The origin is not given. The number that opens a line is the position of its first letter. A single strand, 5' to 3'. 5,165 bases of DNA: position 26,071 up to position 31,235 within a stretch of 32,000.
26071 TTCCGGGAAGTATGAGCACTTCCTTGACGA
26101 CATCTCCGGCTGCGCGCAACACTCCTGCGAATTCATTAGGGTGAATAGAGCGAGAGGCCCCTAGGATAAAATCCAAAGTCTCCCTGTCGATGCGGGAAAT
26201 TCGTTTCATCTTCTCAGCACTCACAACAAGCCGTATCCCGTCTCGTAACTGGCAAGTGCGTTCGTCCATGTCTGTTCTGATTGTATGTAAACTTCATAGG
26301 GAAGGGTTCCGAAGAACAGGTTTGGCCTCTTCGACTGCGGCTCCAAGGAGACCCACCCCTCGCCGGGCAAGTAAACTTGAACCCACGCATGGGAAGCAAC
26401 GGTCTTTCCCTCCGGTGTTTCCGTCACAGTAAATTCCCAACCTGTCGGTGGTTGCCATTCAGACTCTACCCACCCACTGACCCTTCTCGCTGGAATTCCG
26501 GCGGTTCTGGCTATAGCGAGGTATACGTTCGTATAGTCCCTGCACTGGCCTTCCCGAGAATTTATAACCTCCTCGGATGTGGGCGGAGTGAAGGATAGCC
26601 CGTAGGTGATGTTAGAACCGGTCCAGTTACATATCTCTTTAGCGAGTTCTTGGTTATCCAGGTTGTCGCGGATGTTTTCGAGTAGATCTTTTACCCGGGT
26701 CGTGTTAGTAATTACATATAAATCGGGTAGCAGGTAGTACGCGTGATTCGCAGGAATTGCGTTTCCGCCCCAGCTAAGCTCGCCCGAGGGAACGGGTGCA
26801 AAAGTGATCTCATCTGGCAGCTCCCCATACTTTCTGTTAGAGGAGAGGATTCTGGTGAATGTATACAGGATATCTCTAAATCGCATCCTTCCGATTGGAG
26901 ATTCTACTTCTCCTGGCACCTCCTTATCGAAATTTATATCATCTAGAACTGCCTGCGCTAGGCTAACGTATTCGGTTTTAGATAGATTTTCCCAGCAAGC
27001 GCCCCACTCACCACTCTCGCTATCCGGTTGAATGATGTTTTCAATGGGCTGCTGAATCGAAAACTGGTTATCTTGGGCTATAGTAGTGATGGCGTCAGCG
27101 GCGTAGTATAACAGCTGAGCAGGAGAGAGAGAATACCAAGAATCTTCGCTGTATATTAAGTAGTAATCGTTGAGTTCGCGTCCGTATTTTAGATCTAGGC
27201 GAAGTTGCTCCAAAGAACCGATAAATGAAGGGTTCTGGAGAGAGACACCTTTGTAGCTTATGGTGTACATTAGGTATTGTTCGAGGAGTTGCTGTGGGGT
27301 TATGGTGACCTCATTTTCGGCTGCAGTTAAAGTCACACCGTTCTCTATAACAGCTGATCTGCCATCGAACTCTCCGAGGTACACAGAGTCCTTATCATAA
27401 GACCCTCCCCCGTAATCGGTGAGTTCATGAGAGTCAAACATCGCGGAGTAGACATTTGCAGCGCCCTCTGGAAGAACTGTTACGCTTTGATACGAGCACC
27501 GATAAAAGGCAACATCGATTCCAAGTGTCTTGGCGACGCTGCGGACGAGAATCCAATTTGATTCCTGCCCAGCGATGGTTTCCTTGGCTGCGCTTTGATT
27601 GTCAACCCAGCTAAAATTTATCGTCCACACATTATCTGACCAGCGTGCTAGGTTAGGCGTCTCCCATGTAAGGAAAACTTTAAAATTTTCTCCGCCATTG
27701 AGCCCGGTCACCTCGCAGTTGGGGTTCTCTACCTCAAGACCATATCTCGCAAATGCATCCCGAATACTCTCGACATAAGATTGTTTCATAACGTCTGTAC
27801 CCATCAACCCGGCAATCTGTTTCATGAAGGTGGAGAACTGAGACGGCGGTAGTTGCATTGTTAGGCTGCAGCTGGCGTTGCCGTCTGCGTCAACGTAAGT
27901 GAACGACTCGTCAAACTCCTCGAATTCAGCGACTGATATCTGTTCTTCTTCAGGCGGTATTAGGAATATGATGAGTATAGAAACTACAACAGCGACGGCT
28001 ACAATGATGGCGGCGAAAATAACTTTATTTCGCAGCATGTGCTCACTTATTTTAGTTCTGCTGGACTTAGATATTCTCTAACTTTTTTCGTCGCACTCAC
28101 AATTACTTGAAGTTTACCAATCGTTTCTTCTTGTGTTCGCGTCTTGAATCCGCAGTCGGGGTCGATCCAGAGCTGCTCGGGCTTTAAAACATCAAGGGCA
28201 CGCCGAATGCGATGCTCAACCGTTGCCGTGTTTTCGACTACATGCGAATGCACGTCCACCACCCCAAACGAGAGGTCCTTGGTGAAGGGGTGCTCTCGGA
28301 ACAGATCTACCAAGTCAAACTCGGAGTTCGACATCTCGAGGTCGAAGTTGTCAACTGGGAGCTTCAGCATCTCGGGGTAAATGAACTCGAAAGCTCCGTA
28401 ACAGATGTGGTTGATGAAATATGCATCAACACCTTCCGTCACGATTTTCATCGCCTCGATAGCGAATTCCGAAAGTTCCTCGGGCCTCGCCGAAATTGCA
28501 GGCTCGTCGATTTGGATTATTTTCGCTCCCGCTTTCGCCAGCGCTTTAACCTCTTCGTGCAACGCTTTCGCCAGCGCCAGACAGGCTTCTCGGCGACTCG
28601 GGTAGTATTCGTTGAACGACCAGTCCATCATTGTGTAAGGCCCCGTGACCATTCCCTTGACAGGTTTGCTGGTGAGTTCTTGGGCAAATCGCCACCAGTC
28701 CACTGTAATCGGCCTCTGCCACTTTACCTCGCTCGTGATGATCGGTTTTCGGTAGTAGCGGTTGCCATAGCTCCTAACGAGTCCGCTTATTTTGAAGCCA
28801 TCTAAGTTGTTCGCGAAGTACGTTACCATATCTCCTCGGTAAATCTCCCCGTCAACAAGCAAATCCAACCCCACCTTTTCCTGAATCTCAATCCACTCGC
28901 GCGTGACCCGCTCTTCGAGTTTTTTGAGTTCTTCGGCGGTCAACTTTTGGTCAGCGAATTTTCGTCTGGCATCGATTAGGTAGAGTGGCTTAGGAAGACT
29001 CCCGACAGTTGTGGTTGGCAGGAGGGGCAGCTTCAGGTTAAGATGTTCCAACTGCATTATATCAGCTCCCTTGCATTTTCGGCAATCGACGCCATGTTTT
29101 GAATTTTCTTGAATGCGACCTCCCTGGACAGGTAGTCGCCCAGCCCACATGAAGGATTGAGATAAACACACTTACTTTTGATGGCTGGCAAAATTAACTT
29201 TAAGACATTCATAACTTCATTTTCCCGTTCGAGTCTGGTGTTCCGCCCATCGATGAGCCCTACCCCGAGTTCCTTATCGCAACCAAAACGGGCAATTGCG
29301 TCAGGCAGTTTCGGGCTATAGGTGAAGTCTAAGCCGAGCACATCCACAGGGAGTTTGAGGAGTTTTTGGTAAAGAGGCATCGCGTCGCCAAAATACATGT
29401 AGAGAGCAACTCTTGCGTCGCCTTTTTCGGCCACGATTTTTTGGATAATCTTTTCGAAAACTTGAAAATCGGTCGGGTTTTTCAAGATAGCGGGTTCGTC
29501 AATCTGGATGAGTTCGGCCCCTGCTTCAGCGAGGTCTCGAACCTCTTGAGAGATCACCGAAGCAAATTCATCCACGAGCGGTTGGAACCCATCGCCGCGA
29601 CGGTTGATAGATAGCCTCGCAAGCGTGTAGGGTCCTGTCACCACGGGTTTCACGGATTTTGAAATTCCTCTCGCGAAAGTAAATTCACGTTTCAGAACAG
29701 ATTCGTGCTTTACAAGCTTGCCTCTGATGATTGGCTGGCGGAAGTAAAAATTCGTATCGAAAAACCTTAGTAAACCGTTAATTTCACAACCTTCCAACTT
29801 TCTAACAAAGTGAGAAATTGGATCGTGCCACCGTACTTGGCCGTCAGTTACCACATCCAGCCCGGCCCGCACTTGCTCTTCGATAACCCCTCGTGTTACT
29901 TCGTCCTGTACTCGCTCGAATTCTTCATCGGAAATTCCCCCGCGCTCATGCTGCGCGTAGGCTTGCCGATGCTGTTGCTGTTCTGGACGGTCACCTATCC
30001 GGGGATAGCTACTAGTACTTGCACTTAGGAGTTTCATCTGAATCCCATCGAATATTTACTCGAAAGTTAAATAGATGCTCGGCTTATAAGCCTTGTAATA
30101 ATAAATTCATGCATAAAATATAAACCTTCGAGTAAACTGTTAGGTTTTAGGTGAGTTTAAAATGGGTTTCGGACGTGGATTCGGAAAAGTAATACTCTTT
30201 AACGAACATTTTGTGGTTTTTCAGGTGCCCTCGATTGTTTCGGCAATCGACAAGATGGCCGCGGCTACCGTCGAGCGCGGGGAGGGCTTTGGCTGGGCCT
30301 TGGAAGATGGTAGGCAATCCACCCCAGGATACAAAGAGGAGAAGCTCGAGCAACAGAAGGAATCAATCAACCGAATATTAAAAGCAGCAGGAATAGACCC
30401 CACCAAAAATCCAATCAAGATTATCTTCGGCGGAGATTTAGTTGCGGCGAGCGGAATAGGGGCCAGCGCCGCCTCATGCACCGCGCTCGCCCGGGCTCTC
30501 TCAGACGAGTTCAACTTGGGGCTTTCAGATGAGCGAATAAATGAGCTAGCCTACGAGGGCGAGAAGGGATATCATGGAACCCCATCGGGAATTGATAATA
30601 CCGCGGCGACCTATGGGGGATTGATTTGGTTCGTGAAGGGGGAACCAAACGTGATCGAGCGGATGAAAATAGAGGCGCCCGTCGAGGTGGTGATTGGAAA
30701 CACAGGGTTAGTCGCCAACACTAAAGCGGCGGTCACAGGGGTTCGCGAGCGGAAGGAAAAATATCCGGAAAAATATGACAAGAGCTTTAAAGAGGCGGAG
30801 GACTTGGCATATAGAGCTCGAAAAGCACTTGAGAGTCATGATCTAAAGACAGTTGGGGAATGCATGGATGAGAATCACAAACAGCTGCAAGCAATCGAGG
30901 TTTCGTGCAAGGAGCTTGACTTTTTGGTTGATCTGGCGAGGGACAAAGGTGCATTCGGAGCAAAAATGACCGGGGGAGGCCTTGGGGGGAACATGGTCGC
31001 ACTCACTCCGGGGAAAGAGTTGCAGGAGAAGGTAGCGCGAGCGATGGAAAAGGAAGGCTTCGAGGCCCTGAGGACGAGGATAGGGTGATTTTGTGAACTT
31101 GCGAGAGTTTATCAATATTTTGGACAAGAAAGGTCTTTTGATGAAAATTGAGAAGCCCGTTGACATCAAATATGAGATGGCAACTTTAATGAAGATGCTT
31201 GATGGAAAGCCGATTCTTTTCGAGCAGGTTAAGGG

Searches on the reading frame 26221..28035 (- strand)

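Call 60: search_protein_families(library=pfam, proteins=[window:26221-28035:-], max_evalue=0.001)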
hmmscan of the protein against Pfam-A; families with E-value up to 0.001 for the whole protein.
window:26221-28035:- (604 aa): 1 family
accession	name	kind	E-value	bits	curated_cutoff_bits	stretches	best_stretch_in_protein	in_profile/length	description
PF01841.26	Transglut_core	-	7e-22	78.2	23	1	453-566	5-108/108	Transglutaminase-like superfamily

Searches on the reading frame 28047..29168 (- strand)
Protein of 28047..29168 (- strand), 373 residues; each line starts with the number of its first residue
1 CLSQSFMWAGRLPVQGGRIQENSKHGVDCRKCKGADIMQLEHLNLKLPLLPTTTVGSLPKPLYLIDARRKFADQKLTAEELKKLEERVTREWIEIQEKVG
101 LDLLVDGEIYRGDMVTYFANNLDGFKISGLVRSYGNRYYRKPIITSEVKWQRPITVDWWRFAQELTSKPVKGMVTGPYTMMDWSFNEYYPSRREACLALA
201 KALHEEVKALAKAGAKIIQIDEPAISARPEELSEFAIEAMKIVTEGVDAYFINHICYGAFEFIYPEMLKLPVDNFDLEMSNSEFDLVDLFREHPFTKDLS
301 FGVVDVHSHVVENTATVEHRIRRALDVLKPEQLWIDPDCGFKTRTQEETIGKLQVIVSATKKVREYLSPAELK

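Call 60: search_protein_families(library=pfam, proteins=[window:28047-29168:-], max_evalue=0.001)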
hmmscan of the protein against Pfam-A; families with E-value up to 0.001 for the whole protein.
window:28047-29168:- (373 aa): 3 families
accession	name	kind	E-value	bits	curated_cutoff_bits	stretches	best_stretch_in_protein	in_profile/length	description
PF01717.24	Meth_synt_2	-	4.7e-83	279.6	21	1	50-361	1-323/324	Cobalamin-independent synthase, Catalytic domain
PF08267.18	Meth_synt_1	-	2.2e-11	44.3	27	1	139-307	118-291/313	Cobalamin-independent synthase, N-terminal domain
PF01208.23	URO-D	-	2.1e-07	30.7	23.9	1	194-353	178-339/346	Uroporphyrinogen decarboxylase (URO-D)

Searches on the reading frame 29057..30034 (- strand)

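Call 60: search_protein_families(library=pfam, proteins=[window:29057-30034:-], max_evalue=0.001)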
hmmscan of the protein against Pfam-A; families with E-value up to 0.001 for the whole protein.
window:29057-30034:- (325 aa): 3 families
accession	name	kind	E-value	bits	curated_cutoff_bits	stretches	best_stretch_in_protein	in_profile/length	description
PF01717.24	Meth_synt_2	-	5.5e-36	124.9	21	1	13-319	6-323/324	Cobalamin-independent synthase, Catalytic domain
PF08267.18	Meth_synt_1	-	1.2e-34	120.8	27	1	88-279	108-306/313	Cobalamin-independent synthase, N-terminal domain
PF01208.23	URO-D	-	5.2e-06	26.2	23.9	1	146-298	172-327/346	Uroporphyrinogen decarboxylase (URO-D)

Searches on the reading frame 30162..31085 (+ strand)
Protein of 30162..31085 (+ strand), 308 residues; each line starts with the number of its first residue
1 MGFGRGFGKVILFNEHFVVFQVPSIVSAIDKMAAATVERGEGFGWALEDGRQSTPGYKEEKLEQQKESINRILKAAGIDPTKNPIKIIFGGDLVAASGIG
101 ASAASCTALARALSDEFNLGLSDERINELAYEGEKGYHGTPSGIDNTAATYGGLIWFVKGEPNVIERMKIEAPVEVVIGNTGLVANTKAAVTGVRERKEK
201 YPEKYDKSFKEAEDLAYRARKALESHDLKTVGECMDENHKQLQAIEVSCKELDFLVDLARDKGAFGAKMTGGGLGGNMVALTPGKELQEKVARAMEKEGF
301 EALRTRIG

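Call 60: search_protein_families(library=pfam, proteins=[window:30162-31085:+], max_evalue=0.001)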
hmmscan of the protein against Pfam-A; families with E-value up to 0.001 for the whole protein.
window:30162-31085:+ (308 aa): 3 families
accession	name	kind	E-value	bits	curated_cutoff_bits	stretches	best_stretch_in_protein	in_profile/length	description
PF08544.19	GHMP_kinases_C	-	9.1e-17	61.7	21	1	219-298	1-82/85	GHMP kinases C terminal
PF00288.32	GHMP_kinases_N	-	1.1e-14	54.9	22.3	1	69-153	7-87/87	GHMP kinases N terminal domain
PF22700.2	MVD-like_N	-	0.00054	20.1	27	0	64-133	60-131/157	Diphosphomevalonate decarboxylase-like N-terminal domain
